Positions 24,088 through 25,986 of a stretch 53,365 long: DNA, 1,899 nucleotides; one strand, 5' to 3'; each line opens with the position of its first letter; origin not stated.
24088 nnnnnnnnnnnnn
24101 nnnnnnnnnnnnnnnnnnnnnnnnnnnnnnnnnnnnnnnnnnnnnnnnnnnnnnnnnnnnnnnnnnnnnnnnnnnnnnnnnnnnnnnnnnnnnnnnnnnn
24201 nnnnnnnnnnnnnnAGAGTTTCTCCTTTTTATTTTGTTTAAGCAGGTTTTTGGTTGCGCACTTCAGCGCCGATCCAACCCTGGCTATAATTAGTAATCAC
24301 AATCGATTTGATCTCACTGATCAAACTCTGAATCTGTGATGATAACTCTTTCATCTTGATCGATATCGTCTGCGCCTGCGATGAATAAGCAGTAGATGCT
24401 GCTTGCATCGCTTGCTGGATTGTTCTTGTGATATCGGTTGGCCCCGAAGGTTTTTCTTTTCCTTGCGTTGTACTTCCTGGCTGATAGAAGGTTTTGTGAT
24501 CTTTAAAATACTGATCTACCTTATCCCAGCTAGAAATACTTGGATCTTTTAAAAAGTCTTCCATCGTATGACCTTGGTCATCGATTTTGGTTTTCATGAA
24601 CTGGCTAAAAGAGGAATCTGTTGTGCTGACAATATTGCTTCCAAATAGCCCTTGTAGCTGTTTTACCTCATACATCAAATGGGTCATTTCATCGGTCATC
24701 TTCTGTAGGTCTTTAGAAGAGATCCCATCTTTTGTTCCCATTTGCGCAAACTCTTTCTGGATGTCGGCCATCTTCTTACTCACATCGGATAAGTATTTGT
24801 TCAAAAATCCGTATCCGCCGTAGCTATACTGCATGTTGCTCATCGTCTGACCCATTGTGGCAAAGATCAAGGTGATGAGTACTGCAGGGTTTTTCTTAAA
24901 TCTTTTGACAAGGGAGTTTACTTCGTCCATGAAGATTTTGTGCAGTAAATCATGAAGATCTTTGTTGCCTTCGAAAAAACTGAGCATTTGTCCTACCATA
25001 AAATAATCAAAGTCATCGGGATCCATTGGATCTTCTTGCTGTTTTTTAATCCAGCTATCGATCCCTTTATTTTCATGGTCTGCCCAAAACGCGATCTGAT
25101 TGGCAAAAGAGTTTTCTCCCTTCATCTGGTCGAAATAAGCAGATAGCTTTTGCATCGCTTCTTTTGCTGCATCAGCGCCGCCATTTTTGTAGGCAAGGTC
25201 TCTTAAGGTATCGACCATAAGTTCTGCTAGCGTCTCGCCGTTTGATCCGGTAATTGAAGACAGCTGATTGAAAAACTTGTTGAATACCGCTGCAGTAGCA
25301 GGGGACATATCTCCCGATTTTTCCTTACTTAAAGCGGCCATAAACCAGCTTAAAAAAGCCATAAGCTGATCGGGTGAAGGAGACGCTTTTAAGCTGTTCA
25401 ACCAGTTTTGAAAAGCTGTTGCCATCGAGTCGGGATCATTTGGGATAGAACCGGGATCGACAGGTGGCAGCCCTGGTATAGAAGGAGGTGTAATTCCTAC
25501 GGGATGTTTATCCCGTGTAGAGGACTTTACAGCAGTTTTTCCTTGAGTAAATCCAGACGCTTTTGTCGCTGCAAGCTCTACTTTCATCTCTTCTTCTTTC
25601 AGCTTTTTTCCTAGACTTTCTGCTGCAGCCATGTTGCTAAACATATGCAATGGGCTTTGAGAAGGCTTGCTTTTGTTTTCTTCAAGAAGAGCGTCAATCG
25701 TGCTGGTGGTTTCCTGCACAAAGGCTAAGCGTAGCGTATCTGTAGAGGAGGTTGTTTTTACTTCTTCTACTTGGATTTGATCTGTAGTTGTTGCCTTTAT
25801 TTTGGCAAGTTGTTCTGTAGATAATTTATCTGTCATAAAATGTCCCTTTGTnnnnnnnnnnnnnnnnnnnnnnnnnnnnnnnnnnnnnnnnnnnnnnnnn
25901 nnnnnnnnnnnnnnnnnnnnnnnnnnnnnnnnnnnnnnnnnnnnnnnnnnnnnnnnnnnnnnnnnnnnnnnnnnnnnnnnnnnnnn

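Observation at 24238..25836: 532-aa operon protein ends with a copy of the needle subunit's C-terminus: needle tip/filament candidate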

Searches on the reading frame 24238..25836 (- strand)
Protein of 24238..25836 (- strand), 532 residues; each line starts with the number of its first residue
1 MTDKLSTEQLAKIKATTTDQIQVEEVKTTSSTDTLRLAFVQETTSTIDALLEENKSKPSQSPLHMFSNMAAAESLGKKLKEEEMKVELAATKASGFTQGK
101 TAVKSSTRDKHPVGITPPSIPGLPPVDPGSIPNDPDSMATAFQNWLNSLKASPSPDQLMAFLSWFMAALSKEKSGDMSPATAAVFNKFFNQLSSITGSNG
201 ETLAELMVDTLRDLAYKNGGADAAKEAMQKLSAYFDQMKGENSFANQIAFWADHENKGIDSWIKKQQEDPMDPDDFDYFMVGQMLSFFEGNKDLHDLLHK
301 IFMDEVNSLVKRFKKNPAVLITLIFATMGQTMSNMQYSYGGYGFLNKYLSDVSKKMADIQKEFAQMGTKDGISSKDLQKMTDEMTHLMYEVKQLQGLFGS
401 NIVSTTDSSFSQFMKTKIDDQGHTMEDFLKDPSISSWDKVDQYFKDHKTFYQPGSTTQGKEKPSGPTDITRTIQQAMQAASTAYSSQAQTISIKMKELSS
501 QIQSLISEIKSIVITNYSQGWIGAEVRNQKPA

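Call 4: search_protein_families(library=pfam, proteins=[window:24238-25836:-], max_evalue=0.1)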
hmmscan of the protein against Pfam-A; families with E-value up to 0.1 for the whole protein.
window:24238-25836:- (532 aa): 3 families
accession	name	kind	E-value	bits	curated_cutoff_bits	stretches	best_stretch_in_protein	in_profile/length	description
PF16088.10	BORCS7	-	0.0046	17.6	27.3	0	350-395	42-87/103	BLOC-1-related complex sub-unit 7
PF25191.1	DUF7832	-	0.06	14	27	0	295-364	36-106/115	Domain of unknown function (DUF7832)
PF25762.1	HAUS1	-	0.095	12.9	40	1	341-395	171-225/236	HAUS augmin-like complex subunit 1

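Call 5: search_protein_families(library=ncbifam, proteins=[window:24238-25836:-], max_evalue=0.1)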
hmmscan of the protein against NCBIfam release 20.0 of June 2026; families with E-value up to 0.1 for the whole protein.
window:24238-25836:- (532 aa): 0 families

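Call 6: find_homologous_proteins(query=window:24238-25836:-, max_evalue=0.001)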
Query window:24238-25836:- (532 aa): 2 proteins with E <= 0.001 among 8000 candidates.
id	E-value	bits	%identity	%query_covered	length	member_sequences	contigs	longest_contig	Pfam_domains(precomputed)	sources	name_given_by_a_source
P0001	0.0e+0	1171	100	100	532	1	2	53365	-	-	-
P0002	3.4e-127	444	44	99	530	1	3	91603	-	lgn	-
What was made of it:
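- Tried and rejected: Word-indexed homolog search gave only one homolog (call 6).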

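Call 8: find_encoding_contigs(protein=P0002, flank=10000, max_places=4)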
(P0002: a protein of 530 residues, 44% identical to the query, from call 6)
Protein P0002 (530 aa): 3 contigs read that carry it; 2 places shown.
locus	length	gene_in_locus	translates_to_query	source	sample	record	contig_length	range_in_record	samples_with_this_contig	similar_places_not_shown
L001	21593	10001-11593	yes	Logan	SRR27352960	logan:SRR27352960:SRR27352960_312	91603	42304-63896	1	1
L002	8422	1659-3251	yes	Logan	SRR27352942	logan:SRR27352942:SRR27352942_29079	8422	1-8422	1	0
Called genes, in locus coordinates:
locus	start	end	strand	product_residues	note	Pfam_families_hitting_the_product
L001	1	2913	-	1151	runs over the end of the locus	PF00176:SNF2-rel_dom, PF00270:DEAD, PF04851:ResIII, PF00271:Helicase_C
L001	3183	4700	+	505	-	PF05697:Trigger_N, PF05698:Trigger_C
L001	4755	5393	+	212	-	PF00574:CLP_protease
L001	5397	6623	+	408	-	PF06689:zf-C4_ClpX, PF07724:AAA_2, PF00004:AAA, PF07728:AAA_5 (faint), PF10431:ClpB_D2-small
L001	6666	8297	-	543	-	PF25600:TRIM_CC (weak)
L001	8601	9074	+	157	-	-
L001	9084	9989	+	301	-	-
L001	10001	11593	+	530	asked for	-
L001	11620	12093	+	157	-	-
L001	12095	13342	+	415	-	-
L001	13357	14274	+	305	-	-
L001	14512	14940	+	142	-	PF05932:CesT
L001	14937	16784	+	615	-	PF16697:Yop-YscD_cpl, PF00498:FHA, PF21937:Yop-YscD_ppl_2nd (faint), PF23863:CdsD_PD1, PF22598:CdsD_PD2, PF23862:CdsD_C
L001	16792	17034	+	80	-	PF17376:DUF5398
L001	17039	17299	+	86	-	-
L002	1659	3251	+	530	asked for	-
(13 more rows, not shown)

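Call 20: search_protein_representatives(alignment_id=A1)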
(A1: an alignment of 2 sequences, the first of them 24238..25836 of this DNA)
Query: 2 sequences, 546 profile positions. Proteins with E-value up to 0.001 (for the whole library): 20; up to 1e-10: 12; up to 1e-30: 10. The best 20 are listed.
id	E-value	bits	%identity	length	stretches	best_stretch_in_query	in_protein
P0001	0.0e+00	1063.4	-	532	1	1-546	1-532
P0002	0.0e+00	1056.9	-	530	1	1-546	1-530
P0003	8.6e-141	486.8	-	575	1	57-546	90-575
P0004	3.1e-63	230.9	-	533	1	145-544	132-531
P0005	1.2e-44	169.5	-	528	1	125-545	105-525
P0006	6.2e-41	157.3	-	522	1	64-544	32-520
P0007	2.3e-39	152.1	-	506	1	115-544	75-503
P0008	6.6e-38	147.3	-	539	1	136-545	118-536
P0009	5.5e-36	140.9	-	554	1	110-546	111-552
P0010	2.7e-35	138.6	-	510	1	113-545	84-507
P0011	7.7e-29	117.3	-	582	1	145-545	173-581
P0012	2.1e-24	102.7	-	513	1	107-508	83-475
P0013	2.9e-10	56.0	-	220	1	344-545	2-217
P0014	1.1e-07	47.5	-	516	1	152-526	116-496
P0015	7.4e-07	44.8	-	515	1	74-543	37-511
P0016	3.8e-05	39.1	-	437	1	133-544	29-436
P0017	4.3e-05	38.9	-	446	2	99-392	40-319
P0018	7.9e-05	38.1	-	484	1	101-438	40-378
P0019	2.6e-04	36.4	-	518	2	265-428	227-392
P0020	4.8e-04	35.5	-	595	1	49-263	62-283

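Call 22: search_protein_families(library=pfam, alignment_id=A2, max_evalue=0.01)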
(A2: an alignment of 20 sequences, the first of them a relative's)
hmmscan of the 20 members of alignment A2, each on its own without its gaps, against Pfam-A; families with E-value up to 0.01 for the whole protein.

A. member 1, P0001 (532 aa): 1 family
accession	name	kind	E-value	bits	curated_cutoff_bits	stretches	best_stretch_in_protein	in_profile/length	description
PF16088.10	BORCS7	-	0.0046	17.6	27.3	0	350-395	42-87/103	BLOC-1-related complex sub-unit 7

B. families by the number of members that match (of 20 scanned): 7 families
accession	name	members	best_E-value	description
PF10496.14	Syntaxin-18_N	1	0.0022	SNARE-complex protein Syntaxin-18 N-terminus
PF16088.10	BORCS7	1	0.0046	BLOC-1-related complex sub-unit 7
PF24722.1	DUF7674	1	0.0065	Domain of unknown function (DUF7674)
PF23100.1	DUF2096_N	1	0.0075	DUF2096 N-terminal four-helical bundle domain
PF07072.16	ZapD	1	0.0078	Cell division protein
PF06612.16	DUF1146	1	0.008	Protein of unknown function (DUF1146)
PF07431.17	DUF1512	1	0.0094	Protein of unknown function (DUF1512) N-terminal domain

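Call 23: search_solved_structures(query=A2, max_evalue=10, show_alignments=3)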
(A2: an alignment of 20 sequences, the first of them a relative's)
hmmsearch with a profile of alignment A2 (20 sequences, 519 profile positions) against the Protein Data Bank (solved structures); distinct sequences matched with E-value up to 10: 9.
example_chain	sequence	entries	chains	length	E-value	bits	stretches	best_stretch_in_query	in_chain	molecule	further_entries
3vjf_A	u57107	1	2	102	0.00098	21.4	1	332-400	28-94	WA20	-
6kos_A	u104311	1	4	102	0.0018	20.6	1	330-400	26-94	SUWA (Super WA20)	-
9ugr_A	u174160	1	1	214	0.074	15.2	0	327-416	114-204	Syn-F4-Link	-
7a9d_B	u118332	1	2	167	0.084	15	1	451-502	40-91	Hemagglutinin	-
2jua_A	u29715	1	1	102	0.12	14.6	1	327-392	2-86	de novo protein S836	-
1p68_A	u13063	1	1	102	0.24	13.6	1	327-393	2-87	De novo designed protein S-824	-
9bar_A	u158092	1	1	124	0.37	12.9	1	184-262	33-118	Parvalbumin alpha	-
6hk9_A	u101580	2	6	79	0.86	11.7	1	325-401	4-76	Testis-expressed protein 12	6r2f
8oyy_A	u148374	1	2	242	1.8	10.7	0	333-377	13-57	De novo designed soluble GPCR-like protein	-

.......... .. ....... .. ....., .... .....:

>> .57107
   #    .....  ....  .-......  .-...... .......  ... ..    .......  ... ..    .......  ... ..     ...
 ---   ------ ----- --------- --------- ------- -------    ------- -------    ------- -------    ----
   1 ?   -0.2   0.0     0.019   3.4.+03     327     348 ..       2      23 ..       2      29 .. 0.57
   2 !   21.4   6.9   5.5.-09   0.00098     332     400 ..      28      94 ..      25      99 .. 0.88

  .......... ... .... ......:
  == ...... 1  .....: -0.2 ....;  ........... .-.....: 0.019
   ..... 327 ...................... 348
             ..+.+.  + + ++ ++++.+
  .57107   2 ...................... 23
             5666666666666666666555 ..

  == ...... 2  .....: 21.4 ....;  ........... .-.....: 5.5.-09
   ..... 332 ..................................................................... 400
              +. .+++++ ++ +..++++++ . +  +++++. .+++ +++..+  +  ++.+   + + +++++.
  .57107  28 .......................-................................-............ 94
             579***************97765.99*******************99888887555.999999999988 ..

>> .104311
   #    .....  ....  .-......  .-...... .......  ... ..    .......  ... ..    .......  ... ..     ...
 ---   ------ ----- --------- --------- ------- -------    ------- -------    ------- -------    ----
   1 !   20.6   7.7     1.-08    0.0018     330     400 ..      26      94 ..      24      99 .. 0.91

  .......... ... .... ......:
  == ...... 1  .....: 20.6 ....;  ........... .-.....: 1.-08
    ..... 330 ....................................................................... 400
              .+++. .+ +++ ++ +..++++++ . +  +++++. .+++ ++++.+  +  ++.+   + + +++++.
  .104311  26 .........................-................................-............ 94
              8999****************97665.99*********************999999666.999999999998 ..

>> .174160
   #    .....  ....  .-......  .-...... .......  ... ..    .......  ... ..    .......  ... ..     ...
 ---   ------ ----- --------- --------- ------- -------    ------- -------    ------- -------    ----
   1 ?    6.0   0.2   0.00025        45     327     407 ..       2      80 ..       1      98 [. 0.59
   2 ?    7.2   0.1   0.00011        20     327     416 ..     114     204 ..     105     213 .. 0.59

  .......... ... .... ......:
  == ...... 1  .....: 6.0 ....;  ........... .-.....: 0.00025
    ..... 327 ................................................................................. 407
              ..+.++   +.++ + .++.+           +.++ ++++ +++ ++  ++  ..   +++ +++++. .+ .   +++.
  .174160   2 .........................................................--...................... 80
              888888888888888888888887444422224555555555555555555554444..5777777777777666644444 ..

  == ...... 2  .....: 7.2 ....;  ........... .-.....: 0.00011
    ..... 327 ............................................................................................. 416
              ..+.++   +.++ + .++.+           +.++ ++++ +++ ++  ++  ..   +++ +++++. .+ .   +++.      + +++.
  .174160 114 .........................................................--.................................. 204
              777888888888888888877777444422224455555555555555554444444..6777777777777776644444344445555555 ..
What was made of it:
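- On SctA tip proteins (LcrV PF04792, IpaD/SipD PF06511, EspA PF03433): The family profile against all PDB sequences gives only de novo helical bundles (call 23).
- On CT584/Cpn0803 family: The family-profile search of PDB sequences at E<=10 returned no chlamydial protein (call 23).
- Closest known: CT584/Cpn0803, the putative Chlamydiaceae tip protein. Different: There is no sequence similarity: the PDB sequence set is described as covering all entries, and the family profile found nothing relevant in it (call 23).
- No OrgC similarity was detected (call 23).
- Tried and rejected: Pfam, NCBIfam and PDB-sequence searches of the protein and family found nothing meaningful (calls 4, 5, 22, 23).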

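Call 28: find_related_loci(query=A4, collection=genome_contigs, flank=10000)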
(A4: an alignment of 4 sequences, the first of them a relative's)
Query A4 (532 aa) in genome_contigs; peptide patterns used: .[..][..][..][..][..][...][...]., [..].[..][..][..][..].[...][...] (x = any residue, [..] = any of these).
412 stretches matched a pattern; 1 encode a relative of the query (tblastn E <= 1e-3); 1 distinct loci.
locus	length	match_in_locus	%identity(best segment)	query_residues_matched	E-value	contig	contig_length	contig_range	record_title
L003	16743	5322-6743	39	61-529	6e-108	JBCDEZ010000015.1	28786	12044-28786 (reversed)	MAG: Chlamydiota bacterium isolate P01_G01_bin.8 k141_2862169_length_28786_cov_16.0000, whole genome shotgun sequence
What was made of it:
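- Tried and rejected: A4 found a single Chlamydiota MAG (call 28), so no cultured host was identified.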

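Call 29: find_homologous_proteins(query=A2, max_evalue=0.001)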
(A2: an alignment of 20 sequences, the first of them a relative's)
Query A2 (20 sequences) (532 aa, profile of the alignment): 2 proteins with E <= 0.001 among 8000 candidates.
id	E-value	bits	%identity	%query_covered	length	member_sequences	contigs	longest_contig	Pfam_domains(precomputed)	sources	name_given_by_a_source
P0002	2.0e-153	530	44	99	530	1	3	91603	-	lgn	-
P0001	2.5e-147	510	100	100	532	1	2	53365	-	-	-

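Call 30: list_cluster_members(proteins=[P0003, P0004, P0005, P0006, P0007, P0008, P0009, P0010, P0011, P0012])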
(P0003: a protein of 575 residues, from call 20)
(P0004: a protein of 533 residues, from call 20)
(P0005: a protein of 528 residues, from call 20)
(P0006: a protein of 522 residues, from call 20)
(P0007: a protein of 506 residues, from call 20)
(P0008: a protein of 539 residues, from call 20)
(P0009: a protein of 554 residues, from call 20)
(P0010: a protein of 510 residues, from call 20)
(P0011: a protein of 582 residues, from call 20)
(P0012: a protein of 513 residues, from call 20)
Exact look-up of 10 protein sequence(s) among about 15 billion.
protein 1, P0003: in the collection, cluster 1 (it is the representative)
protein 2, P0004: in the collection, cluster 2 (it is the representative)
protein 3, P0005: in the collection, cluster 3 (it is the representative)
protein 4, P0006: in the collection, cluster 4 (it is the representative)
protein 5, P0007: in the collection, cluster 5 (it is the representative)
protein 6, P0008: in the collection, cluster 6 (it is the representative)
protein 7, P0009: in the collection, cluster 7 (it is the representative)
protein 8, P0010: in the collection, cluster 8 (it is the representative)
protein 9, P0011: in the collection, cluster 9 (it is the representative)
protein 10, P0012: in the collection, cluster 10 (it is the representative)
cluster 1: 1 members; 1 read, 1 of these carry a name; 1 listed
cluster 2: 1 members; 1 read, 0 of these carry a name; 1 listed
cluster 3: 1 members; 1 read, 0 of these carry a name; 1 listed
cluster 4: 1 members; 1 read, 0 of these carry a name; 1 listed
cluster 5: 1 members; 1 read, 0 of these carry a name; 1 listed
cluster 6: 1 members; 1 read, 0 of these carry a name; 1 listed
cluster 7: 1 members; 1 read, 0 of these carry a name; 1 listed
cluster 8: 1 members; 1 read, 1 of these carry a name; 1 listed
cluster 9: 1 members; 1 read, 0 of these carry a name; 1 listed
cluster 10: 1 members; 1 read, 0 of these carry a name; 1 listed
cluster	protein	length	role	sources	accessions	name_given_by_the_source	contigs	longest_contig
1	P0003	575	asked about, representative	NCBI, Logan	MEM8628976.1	MAG: hypothetical protein AAGF04_02745 [Chlamydiota bacterium]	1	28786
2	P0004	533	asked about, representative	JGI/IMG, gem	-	-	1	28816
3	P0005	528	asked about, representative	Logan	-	-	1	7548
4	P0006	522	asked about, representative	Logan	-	-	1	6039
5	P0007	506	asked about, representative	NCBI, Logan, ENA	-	-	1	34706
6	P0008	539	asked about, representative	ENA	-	-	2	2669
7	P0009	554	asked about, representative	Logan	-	-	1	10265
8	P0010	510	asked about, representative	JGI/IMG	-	hypothetical protein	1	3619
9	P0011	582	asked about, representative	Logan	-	-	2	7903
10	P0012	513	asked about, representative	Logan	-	-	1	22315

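Call 31: find_encoding_contigs(protein=P0007, flank=10000, max_places=2)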
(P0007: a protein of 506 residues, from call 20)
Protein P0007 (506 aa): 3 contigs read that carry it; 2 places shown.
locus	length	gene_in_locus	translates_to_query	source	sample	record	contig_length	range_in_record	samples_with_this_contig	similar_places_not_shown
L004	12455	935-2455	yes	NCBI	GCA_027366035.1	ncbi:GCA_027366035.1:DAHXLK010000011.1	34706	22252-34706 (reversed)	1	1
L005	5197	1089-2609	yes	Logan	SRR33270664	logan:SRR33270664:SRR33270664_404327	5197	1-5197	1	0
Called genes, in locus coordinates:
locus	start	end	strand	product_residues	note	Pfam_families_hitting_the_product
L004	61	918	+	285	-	-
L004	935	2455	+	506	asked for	-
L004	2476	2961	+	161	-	-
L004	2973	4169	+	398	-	PF04888:SseC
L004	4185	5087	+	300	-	-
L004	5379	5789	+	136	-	PF05932:CesT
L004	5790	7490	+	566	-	PF16697:Yop-YscD_cpl, PF00498:FHA, PF16697:Yop-YscD_cpl, PF00498:FHA, PF16693:Yop-YscD_ppl_1st (faint), PF23863:CdsD_PD1, PF22598:CdsD_PD2, PF23862:CdsD_C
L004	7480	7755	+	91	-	PF17376:DUF5398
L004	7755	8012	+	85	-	-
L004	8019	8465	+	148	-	PF14559:TPR_19 (faint)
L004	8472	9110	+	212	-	-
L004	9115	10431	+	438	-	PF00006:ATP-synt_ab, PF18269:T3SS_ATPase_C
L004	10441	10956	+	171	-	PF02050:FliJ (faint), PF16789:YscO-like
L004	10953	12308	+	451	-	-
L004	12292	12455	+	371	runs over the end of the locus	PF28396:SepQ_C (weak), PF01052:FliMN_C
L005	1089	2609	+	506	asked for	-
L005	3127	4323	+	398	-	PF04888:SseC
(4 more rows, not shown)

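Call 32: find_encoding_contigs(protein=P0004, flank=10000, max_places=2)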
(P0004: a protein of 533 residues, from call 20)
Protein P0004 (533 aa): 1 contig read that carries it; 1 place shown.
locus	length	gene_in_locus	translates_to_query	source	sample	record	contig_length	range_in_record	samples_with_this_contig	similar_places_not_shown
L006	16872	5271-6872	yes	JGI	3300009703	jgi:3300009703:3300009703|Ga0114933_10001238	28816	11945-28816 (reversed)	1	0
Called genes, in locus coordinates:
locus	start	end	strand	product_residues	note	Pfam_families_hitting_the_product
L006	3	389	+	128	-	?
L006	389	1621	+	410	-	PF06689:zf-C4_ClpX, PF00493:MCM (faint), PF01078:Mg_chelatase (faint), PF07724:AAA_2, PF00004:AAA, PF10431:ClpB_D2-small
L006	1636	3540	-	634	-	-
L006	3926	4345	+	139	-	-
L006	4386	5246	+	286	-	-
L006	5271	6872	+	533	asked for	-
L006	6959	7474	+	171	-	-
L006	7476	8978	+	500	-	-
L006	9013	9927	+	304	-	-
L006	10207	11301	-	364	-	PF00535:Glycos_transf_2, PF07719:TPR_2 (faint)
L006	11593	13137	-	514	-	PF03865:ShlB, PF01103:Omp85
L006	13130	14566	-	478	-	PF05860:TPS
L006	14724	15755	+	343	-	-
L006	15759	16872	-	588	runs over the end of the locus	-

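Call 33: list_cluster_members(proteins=[P0013, P0014, P0015, P0016, P0017, P0018, P0019, P0020])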
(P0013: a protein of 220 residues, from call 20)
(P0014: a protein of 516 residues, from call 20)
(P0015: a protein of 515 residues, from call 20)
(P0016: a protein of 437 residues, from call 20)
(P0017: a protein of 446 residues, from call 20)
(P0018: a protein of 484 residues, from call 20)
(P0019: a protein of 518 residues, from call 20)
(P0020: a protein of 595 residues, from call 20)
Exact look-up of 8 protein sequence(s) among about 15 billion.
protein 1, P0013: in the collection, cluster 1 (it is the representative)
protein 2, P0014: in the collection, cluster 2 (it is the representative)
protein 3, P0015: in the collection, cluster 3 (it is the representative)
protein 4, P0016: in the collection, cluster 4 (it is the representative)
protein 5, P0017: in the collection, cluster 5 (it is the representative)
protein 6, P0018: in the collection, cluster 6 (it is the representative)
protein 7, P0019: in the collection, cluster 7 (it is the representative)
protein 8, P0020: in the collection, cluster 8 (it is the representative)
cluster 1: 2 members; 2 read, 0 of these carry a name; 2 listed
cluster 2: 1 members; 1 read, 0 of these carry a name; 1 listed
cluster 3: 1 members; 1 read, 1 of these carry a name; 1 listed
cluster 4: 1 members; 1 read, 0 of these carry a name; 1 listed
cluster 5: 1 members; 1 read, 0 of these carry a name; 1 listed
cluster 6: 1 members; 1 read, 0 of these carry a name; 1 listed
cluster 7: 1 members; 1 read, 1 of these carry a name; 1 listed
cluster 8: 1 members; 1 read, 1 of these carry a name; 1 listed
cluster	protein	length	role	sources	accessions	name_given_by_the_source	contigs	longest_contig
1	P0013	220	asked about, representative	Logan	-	-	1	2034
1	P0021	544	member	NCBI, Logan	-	-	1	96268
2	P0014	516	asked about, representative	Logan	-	-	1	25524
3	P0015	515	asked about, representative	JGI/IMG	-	hypothetical protein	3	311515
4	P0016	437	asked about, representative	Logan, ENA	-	-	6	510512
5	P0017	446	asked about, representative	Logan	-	-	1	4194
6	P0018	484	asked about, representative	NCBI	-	-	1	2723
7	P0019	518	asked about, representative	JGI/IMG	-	hypothetical protein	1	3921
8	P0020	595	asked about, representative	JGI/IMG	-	hypothetical protein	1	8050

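Call 37: find_encoding_contigs(protein=P0012, flank=10000, max_places=1)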
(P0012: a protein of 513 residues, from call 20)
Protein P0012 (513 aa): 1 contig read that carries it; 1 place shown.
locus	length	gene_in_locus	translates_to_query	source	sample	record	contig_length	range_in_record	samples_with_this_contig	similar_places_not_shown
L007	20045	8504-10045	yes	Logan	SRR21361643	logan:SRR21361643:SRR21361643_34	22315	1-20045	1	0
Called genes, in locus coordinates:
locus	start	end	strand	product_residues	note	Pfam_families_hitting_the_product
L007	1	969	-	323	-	?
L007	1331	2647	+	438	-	PF05697:Trigger_N, PF05698:Trigger_C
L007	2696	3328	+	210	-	PF00574:CLP_protease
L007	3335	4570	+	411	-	PF06689:zf-C4_ClpX, PF07724:AAA_2, PF00004:AAA, PF07728:AAA_5 (faint), PF10431:ClpB_D2-small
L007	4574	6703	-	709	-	-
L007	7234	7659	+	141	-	-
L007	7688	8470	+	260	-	-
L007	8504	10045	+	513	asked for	-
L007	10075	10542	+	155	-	-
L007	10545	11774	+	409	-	-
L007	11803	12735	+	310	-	-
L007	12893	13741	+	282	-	PF13489:Methyltransf_23 (weak), PF13649:Methyltransf_25, PF13847:Methyltransf_31 (weak), PF08241:Methyltransf_11, PF08242:Methyltransf_12 (weak)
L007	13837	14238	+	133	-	PF05932:CesT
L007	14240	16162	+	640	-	PF16697:Yop-YscD_cpl, PF00498:FHA, PF16697:Yop-YscD_cpl, PF00498:FHA, PF23863:CdsD_PD1, PF22598:CdsD_PD2, PF23862:CdsD_C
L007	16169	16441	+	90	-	PF17376:DUF5398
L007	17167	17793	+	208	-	PF09392:T3SS_needle_F (weak)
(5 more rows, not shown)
